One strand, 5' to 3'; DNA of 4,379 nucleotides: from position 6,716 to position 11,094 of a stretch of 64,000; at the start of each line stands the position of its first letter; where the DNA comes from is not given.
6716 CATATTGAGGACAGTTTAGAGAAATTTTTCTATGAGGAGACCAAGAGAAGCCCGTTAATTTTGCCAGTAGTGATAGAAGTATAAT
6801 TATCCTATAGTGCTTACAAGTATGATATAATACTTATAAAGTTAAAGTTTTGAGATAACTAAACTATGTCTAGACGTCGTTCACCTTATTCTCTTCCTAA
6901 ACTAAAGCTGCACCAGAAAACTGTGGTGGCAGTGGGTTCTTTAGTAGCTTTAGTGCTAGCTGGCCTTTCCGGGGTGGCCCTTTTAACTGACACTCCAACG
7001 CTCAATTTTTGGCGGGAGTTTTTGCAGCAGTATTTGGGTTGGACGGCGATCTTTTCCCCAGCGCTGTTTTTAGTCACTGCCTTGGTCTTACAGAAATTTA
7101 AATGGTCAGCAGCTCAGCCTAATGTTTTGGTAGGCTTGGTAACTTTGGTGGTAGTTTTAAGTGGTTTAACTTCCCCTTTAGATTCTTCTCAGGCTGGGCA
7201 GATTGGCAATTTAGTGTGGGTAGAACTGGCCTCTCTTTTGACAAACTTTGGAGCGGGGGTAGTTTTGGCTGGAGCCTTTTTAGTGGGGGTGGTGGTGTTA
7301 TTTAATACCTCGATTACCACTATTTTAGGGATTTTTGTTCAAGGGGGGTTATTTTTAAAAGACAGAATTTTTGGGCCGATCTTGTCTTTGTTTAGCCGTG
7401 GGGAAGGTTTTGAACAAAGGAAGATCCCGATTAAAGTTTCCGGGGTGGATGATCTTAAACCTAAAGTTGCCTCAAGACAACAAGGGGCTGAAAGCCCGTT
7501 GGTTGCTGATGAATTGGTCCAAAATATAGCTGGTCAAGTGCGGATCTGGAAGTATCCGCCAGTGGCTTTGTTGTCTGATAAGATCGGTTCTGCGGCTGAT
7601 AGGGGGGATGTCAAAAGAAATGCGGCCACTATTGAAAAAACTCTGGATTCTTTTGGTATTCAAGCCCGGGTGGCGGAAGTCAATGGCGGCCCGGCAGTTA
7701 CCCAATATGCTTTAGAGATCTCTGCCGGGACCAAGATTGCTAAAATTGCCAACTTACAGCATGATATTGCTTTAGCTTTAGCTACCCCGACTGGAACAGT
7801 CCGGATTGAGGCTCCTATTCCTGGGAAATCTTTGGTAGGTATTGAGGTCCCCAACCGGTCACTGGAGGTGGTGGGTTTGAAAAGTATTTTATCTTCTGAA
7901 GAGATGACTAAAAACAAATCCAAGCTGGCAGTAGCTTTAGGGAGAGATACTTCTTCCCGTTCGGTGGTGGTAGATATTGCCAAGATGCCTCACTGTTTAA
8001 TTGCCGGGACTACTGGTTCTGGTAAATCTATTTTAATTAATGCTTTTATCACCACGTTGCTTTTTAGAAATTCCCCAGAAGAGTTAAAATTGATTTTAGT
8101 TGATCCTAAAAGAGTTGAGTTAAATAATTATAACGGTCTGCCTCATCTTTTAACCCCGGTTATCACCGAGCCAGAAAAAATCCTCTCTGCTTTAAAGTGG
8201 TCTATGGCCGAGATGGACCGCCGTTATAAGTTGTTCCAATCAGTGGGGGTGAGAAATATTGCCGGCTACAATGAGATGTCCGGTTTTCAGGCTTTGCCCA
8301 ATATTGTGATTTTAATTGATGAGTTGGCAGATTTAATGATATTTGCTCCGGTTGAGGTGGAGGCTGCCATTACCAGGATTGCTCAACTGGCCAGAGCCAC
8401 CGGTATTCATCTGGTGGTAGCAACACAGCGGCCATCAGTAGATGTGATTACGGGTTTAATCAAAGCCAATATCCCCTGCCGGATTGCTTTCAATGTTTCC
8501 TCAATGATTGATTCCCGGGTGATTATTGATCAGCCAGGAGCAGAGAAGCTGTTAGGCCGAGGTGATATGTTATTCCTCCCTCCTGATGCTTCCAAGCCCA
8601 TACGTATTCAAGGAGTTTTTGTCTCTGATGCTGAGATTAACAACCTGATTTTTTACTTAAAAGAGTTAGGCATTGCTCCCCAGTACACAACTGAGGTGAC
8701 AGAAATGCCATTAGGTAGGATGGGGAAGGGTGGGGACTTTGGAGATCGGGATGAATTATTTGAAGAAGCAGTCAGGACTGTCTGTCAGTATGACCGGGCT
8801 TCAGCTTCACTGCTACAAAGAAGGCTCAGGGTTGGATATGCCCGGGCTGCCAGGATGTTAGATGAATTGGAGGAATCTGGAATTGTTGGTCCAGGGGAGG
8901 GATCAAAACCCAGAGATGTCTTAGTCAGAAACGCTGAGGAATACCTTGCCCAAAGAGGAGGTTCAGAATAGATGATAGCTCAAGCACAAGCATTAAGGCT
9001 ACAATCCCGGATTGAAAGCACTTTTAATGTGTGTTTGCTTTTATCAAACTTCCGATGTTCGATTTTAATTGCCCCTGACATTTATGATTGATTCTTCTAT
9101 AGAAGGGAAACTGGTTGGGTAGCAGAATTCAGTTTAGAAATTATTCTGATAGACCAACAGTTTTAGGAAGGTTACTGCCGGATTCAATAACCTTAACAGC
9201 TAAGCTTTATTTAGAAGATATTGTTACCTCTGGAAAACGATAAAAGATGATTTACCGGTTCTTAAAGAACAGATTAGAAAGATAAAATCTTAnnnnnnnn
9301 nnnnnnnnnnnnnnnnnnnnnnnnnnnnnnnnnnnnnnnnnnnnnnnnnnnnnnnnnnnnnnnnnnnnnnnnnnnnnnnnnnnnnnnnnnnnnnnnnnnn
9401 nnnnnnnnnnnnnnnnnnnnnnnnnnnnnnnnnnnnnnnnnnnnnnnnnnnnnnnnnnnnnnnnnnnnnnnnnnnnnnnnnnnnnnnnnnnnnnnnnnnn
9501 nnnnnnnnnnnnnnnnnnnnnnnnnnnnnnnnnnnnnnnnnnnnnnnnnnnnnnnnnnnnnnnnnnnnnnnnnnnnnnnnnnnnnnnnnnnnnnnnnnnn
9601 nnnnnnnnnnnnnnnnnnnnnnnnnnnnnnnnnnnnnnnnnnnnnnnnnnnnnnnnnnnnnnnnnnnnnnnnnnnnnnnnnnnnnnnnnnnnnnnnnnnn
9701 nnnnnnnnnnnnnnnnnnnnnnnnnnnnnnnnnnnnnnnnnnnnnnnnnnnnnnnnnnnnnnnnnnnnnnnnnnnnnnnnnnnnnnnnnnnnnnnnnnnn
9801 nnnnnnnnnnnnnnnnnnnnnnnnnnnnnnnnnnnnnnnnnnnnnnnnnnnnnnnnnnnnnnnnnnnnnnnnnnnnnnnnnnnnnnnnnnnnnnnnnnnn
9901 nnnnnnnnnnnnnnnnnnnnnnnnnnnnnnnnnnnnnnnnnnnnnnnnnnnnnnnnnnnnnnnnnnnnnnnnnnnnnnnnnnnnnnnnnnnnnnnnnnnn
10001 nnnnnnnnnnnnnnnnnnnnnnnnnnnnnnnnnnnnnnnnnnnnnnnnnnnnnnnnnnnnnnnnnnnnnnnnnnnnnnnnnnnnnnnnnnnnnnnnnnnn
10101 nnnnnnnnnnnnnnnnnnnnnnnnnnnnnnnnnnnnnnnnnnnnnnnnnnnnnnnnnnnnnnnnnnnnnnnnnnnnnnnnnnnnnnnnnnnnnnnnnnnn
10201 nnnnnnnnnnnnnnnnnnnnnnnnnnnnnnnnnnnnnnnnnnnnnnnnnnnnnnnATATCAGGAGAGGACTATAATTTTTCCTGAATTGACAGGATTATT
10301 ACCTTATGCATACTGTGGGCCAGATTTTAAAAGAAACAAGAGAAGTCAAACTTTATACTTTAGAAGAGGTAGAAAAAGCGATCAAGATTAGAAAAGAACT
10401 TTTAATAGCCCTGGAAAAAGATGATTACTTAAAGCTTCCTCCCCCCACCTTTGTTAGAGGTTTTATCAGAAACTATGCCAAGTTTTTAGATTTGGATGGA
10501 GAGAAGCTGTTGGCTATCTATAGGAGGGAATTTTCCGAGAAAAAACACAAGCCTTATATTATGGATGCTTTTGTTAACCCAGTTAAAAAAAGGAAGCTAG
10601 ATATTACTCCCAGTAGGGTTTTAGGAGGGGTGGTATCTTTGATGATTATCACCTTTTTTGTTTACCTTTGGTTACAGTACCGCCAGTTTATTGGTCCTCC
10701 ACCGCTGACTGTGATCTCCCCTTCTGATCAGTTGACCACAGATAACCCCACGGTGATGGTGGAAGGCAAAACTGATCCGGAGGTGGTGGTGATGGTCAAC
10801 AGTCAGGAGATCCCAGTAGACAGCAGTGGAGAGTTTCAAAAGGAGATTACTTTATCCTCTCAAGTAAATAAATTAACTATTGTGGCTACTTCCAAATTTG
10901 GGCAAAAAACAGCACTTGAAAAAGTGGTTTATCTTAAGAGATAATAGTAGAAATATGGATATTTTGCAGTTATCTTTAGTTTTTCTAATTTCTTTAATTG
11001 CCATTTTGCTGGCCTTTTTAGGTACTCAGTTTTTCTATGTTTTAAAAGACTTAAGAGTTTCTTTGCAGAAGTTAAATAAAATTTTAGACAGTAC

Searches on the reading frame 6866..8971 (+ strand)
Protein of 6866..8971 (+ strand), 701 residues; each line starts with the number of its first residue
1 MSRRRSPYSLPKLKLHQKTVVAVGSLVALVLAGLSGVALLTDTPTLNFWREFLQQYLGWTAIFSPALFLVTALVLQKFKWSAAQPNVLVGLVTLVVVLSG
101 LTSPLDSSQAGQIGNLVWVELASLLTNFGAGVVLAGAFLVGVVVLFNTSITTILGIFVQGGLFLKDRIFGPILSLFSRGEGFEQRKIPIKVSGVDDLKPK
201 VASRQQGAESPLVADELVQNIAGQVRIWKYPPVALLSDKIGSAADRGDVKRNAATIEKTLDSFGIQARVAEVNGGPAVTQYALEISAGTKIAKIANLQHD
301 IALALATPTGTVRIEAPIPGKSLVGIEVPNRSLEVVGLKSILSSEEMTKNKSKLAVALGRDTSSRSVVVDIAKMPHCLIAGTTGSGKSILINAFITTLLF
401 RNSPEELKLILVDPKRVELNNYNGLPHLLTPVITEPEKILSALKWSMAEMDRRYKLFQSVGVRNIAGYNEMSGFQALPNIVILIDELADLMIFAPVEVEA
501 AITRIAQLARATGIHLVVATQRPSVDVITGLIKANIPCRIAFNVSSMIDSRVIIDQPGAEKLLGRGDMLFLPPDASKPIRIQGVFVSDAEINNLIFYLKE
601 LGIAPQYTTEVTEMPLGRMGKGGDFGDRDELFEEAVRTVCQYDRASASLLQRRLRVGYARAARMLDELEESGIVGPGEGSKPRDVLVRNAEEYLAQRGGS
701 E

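Call 23: search_protein_families(library=pfam, proteins=[window:6866-8971:+], max_evalue=0.001)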
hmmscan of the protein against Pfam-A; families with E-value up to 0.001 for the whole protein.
window:6866-8971:+ (701 aa): 6 families
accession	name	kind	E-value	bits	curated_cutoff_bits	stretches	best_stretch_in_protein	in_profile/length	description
PF01580.24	FtsK_SpoIIIE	-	6.4e-60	202.8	24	2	338-471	2-137/221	FtsK/SpoIIIE family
PF17854.6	FtsK_alpha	-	8.4e-27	93.8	22.9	1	231-330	2-101/101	FtsK alpha domain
PF09397.16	FtsK_gamma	-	8.8e-27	93.1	30.6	1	627-687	2-62/63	Ftsk gamma domain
PF20703.3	nSTAND1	-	6.2e-05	23.2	27.1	1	358-520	17-159/379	Novel STAND NTPase 1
PF01935.23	DUF87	-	0.00012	22.7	23.2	1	362-414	9-60/220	Helicase HerA, central domain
PF13555.12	AAA_29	-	0.00074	19.7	27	0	369-399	17-47/61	P-loop containing region of AAA domain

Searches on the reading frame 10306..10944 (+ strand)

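Call 23: search_protein_families(library=pfam, proteins=[window:10306-10944:+], max_evalue=0.001)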
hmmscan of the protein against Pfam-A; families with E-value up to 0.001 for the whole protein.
window:10306-10944:+ (212 aa): 3 families
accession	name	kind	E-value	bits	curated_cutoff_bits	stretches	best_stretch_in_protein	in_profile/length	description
PF13413.12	HTH_25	-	3.3e-21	75.3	24.6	1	7-67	1-61/62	Helix-turn-helix domain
PF09136.16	Glucodextran_B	-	1.8e-13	50.6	27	1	132-206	1-77/83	Glucodextranase, domain B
PF12844.13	HTH_19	-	8e-07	29.3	30.2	1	5-70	1-60/64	Helix-turn-helix domain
